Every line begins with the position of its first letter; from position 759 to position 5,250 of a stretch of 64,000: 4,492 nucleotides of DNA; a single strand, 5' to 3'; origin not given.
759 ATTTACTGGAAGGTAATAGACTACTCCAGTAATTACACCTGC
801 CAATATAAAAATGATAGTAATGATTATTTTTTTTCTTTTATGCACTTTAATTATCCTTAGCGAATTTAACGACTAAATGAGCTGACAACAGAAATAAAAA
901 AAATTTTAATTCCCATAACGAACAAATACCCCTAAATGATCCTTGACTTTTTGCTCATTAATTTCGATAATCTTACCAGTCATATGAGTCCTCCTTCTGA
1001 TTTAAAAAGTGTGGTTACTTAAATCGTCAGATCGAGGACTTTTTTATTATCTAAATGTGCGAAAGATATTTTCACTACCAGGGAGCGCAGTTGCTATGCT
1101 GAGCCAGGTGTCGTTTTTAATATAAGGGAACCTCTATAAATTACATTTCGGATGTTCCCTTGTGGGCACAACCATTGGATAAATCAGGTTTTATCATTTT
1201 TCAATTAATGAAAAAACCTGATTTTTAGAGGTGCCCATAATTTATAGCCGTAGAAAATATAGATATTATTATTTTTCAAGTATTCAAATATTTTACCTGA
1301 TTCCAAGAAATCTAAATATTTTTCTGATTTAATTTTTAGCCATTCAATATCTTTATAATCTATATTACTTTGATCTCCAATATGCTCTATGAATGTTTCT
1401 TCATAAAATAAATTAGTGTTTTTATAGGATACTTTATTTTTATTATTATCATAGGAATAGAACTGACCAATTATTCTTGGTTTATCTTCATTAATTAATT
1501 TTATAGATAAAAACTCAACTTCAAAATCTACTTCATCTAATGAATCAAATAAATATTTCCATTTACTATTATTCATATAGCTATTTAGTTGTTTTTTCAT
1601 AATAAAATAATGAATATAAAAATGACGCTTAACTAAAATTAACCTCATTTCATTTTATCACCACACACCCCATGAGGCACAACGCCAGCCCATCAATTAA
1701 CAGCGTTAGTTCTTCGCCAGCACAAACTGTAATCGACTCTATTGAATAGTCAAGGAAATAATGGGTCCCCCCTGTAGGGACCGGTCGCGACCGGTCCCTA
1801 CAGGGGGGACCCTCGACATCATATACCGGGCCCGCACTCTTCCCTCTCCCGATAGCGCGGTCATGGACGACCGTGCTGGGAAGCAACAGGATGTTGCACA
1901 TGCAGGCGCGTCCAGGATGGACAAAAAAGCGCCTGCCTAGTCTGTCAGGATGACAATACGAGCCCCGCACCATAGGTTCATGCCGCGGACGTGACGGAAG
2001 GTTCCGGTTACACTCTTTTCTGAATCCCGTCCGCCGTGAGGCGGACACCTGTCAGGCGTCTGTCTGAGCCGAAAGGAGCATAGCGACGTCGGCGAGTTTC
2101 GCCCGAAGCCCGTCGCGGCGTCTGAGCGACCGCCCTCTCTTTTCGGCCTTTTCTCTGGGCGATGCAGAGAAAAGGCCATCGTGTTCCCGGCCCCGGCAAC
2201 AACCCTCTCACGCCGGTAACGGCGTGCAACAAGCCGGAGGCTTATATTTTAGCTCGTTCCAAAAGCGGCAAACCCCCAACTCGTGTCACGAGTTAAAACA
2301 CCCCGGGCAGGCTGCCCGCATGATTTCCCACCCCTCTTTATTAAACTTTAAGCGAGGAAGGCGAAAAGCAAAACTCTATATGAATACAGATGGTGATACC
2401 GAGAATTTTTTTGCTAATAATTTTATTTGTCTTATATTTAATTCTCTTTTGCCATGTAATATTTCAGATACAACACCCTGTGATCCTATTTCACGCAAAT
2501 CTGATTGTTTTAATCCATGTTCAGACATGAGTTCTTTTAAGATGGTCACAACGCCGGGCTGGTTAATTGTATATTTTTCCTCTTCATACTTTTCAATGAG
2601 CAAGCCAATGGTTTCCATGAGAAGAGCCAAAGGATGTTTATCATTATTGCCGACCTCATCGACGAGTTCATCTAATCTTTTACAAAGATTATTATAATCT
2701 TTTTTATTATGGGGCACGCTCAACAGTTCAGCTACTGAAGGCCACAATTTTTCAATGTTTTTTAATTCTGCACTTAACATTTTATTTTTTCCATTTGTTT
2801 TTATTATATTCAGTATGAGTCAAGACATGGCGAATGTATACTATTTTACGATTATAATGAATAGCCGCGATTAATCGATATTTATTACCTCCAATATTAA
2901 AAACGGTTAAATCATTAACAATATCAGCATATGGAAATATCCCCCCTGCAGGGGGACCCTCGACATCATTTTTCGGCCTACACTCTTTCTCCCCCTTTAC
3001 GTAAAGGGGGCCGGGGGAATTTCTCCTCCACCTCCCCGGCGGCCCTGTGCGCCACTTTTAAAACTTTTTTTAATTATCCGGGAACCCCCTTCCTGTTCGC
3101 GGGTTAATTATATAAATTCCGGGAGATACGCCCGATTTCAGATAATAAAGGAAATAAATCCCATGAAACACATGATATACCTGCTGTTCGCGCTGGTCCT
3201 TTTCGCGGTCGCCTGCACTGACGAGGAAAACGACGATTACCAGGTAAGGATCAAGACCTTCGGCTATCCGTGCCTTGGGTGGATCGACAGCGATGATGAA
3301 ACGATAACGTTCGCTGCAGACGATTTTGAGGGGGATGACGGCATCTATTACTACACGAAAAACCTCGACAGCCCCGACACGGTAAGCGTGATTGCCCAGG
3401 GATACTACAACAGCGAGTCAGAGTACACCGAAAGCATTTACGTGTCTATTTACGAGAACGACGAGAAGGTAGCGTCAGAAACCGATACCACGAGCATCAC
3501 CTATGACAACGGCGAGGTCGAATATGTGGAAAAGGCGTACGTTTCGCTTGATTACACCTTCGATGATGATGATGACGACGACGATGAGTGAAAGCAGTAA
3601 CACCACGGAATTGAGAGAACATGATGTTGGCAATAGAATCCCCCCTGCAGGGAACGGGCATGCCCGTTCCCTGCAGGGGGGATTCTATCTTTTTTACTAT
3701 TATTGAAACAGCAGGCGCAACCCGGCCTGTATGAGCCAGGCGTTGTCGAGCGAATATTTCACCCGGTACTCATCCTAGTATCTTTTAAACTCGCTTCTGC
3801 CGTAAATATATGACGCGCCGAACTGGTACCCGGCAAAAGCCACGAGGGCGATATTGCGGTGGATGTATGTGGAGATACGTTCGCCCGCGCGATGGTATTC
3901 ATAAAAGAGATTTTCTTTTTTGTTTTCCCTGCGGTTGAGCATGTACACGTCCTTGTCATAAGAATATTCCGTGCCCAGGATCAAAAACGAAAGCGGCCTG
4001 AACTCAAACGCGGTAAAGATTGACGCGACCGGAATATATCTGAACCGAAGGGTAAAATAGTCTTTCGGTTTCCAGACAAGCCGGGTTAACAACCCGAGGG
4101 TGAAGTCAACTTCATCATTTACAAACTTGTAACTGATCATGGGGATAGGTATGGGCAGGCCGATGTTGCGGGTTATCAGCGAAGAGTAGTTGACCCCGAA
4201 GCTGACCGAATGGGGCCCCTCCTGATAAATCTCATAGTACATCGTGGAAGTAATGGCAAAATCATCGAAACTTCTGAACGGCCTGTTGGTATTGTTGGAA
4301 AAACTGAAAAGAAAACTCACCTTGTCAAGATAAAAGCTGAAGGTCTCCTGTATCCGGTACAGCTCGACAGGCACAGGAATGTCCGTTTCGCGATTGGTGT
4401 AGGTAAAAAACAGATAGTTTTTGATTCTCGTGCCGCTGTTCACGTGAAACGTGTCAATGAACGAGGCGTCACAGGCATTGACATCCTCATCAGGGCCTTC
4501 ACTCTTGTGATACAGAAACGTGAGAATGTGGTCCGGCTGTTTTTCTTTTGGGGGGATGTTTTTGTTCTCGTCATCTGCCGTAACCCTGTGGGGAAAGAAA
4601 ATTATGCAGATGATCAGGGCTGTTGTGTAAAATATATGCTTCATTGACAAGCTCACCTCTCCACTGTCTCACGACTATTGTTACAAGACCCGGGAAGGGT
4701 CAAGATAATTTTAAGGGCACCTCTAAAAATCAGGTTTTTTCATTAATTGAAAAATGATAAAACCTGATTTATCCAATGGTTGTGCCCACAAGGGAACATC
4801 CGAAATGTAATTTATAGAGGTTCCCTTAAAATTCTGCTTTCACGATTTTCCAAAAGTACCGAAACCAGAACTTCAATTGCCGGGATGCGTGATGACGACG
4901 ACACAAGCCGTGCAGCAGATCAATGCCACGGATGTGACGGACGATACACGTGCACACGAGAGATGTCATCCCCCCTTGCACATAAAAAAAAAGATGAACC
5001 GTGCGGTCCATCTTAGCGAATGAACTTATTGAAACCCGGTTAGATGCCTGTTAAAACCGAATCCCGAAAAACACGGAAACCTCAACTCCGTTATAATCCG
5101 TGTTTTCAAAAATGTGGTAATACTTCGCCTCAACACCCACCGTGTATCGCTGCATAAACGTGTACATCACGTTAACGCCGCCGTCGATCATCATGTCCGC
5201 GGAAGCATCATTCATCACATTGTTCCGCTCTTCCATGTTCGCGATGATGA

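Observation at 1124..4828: Two inverted copies of a structured ~120-bp repeat bracket a 3.5-kb patchwork segment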

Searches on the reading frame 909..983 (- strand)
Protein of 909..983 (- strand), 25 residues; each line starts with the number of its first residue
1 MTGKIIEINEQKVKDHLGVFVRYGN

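Call 43: search_protein_families(library=pfam, proteins=[window:909-983:-], max_evalue=1)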
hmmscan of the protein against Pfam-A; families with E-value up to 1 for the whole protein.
seq(25 aa): 0 families

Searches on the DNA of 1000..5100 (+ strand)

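Call 61: search_rna_families(source=window, start=1000, end=5100, threshold=evalue, max_evalue=1)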
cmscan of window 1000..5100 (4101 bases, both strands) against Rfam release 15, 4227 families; matches with E-value up to 1: 6.
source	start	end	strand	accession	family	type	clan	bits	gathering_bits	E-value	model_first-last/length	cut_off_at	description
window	1762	1813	-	RF03952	mir-3718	Gene; miRNA;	-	29.3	78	0.0014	1-92/92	no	mir-3718 microRNA precursor family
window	1159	1241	-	RF01024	mir-944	Gene; miRNA;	-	27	100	0.1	1-88/88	no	mir-944 microRNA precursor family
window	3003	3071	+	RF01812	Pxr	Gene; sRNA;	-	24.1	80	0.33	1-109/109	no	Pxr regulatory sRNA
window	1764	1811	-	RF04153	MIR856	Gene; miRNA;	-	21.3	297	0.042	79-184/258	no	MIR856 microRNA precursor family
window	3632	3772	-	RF02431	SpF22_sRNA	Gene; sRNA;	-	20.9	55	0.81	1-140/140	no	Streptococcus sRNA SpF22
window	2922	2973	-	RF01123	sR35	Gene; snRNA; snoRNA; CD-box;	-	17.2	60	0.58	1-57/57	no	Small nucleolar RNA sR35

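Call 81: build_rna_model(alignment_id=A2, structure=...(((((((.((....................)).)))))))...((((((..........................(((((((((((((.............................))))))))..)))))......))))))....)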
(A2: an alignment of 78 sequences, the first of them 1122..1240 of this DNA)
Model R1 built from alignment A2 (78 sequences, 151 columns); structure: as given.
model positions 121; base pairs 28; branch points 1; effective number of sequences 1.94; information 0.589 bits per position. Calibrated on 0.2 Mb of random sequence (short: E-values are rough).
structure used (alignment columns):
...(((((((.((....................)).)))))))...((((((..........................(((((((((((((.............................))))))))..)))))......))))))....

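Call 82: search_with_rna_model(model_id=R1, sources=[window, L007, L008, L009, L010, L011, L012, L013, L014, L015, L017, L018, L019, L020, L021, L022, L023, L024, L025, L026, L027, L028, L029, L030, L031, L032, L033, L034, L035, L036, L037, L038, L039, L040, L041, L042, L044, L045, L046, L047, L049, L050, L051, L052, L053, L054, L055, L056, L057, L058, L059, L060, L061, L062, L063, L065, L066, L068, L069, L070, L071, L072, L073, L074, L075, L076, L077, L078, L079, L080, L081, L082, L083, L084, L085, L086, L087, L088, L089, L090, L091, L092, L093, L094, L112, L113, L114, L115, L116, L117, L118, L119, L120, L121, L122, L128, L130, L151, L153, L159], max_evalue=0.001, make_alignment=true)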
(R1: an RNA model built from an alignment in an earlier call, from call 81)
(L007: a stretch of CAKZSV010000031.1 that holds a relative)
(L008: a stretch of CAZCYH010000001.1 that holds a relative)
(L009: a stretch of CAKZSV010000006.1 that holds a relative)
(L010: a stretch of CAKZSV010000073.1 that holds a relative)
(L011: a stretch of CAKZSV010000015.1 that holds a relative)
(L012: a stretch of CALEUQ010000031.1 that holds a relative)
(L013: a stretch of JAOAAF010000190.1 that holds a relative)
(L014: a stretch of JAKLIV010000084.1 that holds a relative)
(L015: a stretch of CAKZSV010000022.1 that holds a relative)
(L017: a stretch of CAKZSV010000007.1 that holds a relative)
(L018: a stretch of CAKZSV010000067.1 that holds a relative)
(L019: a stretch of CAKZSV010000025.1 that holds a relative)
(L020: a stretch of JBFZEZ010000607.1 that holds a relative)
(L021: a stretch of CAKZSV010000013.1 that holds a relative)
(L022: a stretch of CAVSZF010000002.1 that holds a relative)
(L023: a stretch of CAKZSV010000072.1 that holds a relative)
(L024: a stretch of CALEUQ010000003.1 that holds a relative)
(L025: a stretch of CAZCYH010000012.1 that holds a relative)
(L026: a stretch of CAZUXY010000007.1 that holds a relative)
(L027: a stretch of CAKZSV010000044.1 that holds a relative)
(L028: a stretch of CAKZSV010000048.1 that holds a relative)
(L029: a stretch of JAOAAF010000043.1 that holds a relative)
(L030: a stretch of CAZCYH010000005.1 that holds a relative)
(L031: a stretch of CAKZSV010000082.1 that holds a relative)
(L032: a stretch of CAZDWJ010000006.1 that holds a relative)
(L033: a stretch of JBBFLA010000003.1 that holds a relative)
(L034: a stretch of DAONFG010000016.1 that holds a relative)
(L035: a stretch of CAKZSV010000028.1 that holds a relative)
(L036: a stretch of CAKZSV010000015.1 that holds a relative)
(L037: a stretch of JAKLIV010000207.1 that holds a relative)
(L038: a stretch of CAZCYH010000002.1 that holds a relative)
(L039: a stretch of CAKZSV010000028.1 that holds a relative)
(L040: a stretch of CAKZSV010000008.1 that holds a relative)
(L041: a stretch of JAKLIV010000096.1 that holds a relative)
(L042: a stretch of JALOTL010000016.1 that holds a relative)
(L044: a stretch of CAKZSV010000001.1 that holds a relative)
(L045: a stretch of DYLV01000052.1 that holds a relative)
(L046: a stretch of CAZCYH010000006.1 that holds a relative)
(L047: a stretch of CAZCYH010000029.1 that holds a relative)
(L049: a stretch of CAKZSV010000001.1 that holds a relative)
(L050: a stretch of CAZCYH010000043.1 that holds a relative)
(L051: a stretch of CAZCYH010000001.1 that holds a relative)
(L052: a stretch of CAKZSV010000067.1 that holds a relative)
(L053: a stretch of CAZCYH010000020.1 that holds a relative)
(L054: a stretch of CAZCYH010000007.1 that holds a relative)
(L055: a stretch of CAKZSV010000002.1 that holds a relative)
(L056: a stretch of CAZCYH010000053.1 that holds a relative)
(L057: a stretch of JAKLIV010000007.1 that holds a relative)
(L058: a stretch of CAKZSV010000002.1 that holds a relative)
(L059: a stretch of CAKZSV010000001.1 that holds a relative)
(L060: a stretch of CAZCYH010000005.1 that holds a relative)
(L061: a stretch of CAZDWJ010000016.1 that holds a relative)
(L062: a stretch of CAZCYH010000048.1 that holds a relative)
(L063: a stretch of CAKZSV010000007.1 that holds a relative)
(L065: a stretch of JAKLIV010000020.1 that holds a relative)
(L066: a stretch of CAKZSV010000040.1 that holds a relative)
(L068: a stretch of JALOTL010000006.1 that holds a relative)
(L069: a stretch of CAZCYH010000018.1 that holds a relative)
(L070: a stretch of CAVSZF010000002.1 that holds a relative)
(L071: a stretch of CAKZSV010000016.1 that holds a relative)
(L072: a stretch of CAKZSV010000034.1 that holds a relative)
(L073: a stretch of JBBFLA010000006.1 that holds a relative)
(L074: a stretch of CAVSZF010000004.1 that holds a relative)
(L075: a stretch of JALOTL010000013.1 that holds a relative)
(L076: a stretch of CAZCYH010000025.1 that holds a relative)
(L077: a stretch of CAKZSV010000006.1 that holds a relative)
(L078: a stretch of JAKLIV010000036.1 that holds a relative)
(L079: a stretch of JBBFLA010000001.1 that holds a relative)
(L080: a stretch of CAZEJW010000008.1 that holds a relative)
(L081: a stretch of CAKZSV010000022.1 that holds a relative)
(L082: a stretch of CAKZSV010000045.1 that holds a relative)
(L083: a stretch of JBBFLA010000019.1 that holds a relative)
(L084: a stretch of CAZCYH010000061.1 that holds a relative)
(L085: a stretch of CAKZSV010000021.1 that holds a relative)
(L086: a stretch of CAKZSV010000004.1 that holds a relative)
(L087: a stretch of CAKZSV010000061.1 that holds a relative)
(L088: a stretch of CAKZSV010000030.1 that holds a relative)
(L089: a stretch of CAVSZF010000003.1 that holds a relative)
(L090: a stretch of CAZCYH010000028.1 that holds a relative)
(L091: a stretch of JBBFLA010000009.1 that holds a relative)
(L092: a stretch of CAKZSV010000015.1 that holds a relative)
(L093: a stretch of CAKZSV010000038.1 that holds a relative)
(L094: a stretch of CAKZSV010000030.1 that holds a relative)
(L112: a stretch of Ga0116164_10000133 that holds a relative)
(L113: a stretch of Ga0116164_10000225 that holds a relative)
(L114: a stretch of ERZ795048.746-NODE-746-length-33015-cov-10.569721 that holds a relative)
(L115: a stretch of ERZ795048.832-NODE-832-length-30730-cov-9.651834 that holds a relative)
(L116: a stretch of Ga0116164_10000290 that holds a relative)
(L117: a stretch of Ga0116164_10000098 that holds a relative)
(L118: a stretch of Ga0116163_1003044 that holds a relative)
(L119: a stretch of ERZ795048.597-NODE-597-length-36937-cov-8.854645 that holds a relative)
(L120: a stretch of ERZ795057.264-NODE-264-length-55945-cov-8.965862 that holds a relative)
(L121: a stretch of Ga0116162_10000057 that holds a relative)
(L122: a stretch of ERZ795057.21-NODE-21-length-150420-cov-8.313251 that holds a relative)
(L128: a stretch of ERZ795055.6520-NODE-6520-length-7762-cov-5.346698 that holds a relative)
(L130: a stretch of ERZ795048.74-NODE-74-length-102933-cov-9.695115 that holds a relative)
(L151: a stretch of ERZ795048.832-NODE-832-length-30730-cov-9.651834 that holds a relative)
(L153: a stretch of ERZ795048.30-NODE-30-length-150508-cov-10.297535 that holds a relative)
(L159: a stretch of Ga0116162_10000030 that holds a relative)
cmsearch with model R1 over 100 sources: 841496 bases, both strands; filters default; matches with E-value up to 0.001: 128.
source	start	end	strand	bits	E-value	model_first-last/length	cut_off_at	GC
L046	2785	2905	-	151.2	3.5e-31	1-121/121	no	0.35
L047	6754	6874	+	151.2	3.5e-31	1-121/121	no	0.35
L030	6602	6722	-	150.1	6e-31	1-121/121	no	0.36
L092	4279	4399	+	150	6.4e-31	1-121/121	no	0.35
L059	7624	7744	+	148.7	1.3e-30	1-121/121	no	0.36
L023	377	497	-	147.8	2e-30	1-121/121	no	0.36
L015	4981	5101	-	147.6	2.2e-30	1-121/121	no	0.36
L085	915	1035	-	147.2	2.8e-30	1-121/121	no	0.34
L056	3002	3123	-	146.4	4.3e-30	1-121/121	no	0.34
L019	562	682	-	146.2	4.6e-30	1-121/121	no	0.35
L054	1727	1847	-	146.2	4.6e-30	1-121/121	no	0.35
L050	6295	6416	+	146.1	4.8e-30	1-121/121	no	0.35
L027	841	961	-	145.9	5.6e-30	1-121/121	no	0.36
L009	1744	1865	-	145.8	5.9e-30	1-121/121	no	0.35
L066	649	770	+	145.4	7.3e-30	1-121/121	no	0.34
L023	5222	5343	-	145.3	7.5e-30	1-121/121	no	0.34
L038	1104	1224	+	144.8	9.8e-30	1-121/121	no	0.36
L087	1409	1530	+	144.6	1.1e-29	1-121/121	no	0.36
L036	849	969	+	144.6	1.1e-29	1-121/121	no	0.37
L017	29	150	-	144.6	1.1e-29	1-121/121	no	0.34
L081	180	300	-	142.5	3.2e-29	1-121/121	no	0.35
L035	6581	6702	-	142.4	3.6e-29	1-121/121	no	0.34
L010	4886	5007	-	141.8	4.8e-29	1-121/121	no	0.34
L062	2951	3072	+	141.7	5e-29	1-121/121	no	0.33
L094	1918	2039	-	141.6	5.3e-29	1-121/121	no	0.34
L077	2501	2621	-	141.6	5.4e-29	1-121/121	no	0.36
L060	5086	5207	-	141.4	5.9e-29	1-121/121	no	0.37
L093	7727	7847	+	141.1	6.7e-29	1-121/121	no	0.35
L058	6029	6150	-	140.5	9.4e-29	1-121/121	no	0.32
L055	7229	7349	+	140.2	1.1e-28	1-121/121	no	0.39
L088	2593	2713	-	140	1.2e-28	1-121/121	no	0.37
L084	3013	3134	-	139.4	1.7e-28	1-121/121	no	0.35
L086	1361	1483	-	139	2.1e-28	1-121/121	no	0.35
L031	421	545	+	138.8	2.3e-28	1-121/121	no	0.32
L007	7013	7134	+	138.3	3.1e-28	1-121/121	no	0.35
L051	6122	6243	+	138.1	3.3e-28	1-121/121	no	0.34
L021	5724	5845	+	137.4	4.7e-28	1-121/121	no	0.34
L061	5651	5771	-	136.9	6.3e-28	1-121/121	no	0.35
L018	3103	3223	-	136.8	6.4e-28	1-121/121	no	0.39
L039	5524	5645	+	136.3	8.5e-28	1-121/121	no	0.37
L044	7795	7915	-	135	1.7e-27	1-121/121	no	0.39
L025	717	838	-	134.2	2.6e-27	1-121/121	no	0.35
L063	1946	2067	-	130.5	1.8e-26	1-121/121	no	0.37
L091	1356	1478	+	130.4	1.9e-26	1-121/121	no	0.37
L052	2870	2992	-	129.2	3.6e-26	1-121/121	no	0.32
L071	6936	7055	+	127.8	7.5e-26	1-121/121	no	0.37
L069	6137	6254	-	125.9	2.1e-25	1-121/121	no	0.36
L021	6035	6155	+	124.8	3.6e-25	1-121/121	no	0.33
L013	74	197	-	124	5.7e-25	1-121/121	no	0.36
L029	3057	3178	-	122.8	1e-24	1-121/121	no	0.39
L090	5549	5668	-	121.9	1.7e-24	1-121/121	no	0.37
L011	2029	2149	-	121.5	2e-24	1-121/121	no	0.34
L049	7241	7362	-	120.5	3.5e-24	1-121/121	no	0.34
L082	3928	4048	+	119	7.7e-24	1-121/121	no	0.35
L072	41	162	-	118.8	8.6e-24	1-121/121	no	0.38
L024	1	111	-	116.1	3.6e-23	1-110/121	3'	0.32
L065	648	765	+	115.9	3.9e-23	1-121/121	no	0.31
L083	5131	5253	+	114.7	7.5e-23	1-121/121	no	0.28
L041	4190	4307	+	113.4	1.5e-22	1-121/121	no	0.31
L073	1206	1330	+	112.9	2e-22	1-121/121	no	0.32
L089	7124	7240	-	112.8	2e-22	1-121/121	no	0.31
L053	5512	5633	+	111.8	3.4e-22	1-121/121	no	0.32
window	1122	1240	+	110.9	5.6e-22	1-121/121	no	0.34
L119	1698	1816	-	110.9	5.6e-22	1-121/121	no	0.34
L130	7045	7163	+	110.9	5.6e-22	1-121/121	no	0.34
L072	1428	1556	+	110.4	7.1e-22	1-121/121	no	0.33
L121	3805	3923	+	109.6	1.1e-21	1-121/121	no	0.34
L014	4965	5082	-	108.6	1.9e-21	1-121/121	no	0.32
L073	1015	1139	+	108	2.5e-21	1-121/121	no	0.27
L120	144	262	+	107.5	3.3e-21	1-121/121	no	0.31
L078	2443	2560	+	107.1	4.1e-21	1-121/121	no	0.31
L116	11851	11969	+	106.8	4.7e-21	1-121/121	no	0.34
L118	5237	5355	-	106.8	4.7e-21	1-121/121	no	0.34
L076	3662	3755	-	106.7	4.9e-21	28-121/121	5'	0.39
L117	12712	12830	-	106.5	5.5e-21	1-121/121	no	0.32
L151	6455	6573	+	106.5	5.5e-21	1-121/121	no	0.32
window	4711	4829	-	106.4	5.9e-21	1-121/121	no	0.34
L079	1569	1691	+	106.3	6e-21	1-121/121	no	0.31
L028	1408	1531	+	106.2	6.3e-21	1-121/121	no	0.35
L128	2492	2608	+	105.7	8.5e-21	1-121/121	no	0.31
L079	664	786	+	105.7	8.5e-21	1-121/121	no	0.36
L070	2174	2289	-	105.5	9.6e-21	1-121/121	no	0.31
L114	5317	5435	+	105.2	1.1e-20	1-121/121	no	0.32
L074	2706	2822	+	105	1.2e-20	1-121/121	no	0.34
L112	5380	5498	+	104.9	1.3e-20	1-121/121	no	0.34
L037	3881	3997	-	104.7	1.5e-20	1-121/121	no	0.31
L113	934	1052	-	104.3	1.7e-20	1-121/121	no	0.33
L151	14149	14266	+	102.9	3.6e-20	1-121/121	no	0.32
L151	13527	13645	+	101.4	8.1e-20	1-121/121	no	0.31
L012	2320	2449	+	101.3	8.6e-20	1-121/121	no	0.33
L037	3655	3773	-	100.8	1.1e-19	1-121/121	no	0.29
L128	2716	2834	+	100.8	1.1e-19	1-121/121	no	0.29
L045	7185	7305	+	100.6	1.3e-19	1-121/121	no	0.36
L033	4485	4606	-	100.1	1.6e-19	1-121/121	no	0.34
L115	7265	7383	+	96.7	9.8e-19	1-121/121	no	0.3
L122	3116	3233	-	96.3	1.2e-18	1-121/121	no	0.33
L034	1645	1762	+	96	1.4e-18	1-121/121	no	0.38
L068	7196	7312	-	95.6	1.7e-18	1-121/121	no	0.28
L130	4743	4893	+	92.3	9.6e-18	1-121/121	no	0.42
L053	3473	3592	+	90.3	2.8e-17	1-121/121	no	0.4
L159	829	978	-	90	3.3e-17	1-121/121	no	0.43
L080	1211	1329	+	89.5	4.2e-17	1-121/121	no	0.33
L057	1788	1934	-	88.2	8.3e-17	1-121/121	no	0.42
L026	1362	1472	+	86.9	1.6e-16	1-121/121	no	0.32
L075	1782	1898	-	84.9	4.7e-16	1-121/121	no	0.32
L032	3816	3932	+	84.4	6e-16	1-121/121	no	0.27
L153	1224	1371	+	84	7.5e-16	1-121/121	no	0.41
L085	1063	1183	-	80.8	4.1e-15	1-121/121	no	0.36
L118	9385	9484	+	71.6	5.3e-13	1-103/121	3'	0.31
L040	4311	4376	+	60.8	1.5e-10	1-121/121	no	0.41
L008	5010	5122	-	54.3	4.7e-09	1-121/121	no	0.35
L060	3371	3491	+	48.9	8.1e-08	1-121/121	no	0.37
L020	1040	1125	-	45.7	4.3e-07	1-121/121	no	0.4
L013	155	248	+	41.2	4.7e-06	1-121/121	no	0.34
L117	12789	12855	+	40.9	5.3e-06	1-121/121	no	0.28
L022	7681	7764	+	40.4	6.9e-06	1-121/121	no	0.4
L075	2051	2127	+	37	4.3e-05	1-121/121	no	0.43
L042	2513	2631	-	35.3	0.0001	1-121/121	no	0.3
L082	3035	3131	+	34.1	0.00019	1-121/121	no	0.33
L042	2453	2514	+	33.7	0.00024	1-121/121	no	0.32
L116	11851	11969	-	32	0.00059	1-121/121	no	0.34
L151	14097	14190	-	31.6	0.00071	1-121/121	no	0.3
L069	6282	6404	+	31.4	0.00078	1-121/121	no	0.34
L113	934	1052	+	31.4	0.0008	1-121/121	no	0.33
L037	3731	3777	+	31.2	0.00088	1-121/121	no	0.3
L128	2712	2758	-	31.2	0.00088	1-121/121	no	0.3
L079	626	706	-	31.2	0.00091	1-121/121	no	0.27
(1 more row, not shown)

Alignment A5: 128 matches aligned to the model, 276 columns, each read 5' to 3' on its own strand. Consensus structure (alignment columns), stored with it:
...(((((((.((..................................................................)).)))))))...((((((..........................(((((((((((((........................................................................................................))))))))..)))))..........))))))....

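Call 85: search_dna_similar(query=window:1122-1240:+, collection=phages, mode=distant, max_evalue=0.001)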
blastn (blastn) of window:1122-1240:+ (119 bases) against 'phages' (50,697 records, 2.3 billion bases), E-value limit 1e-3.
No match.
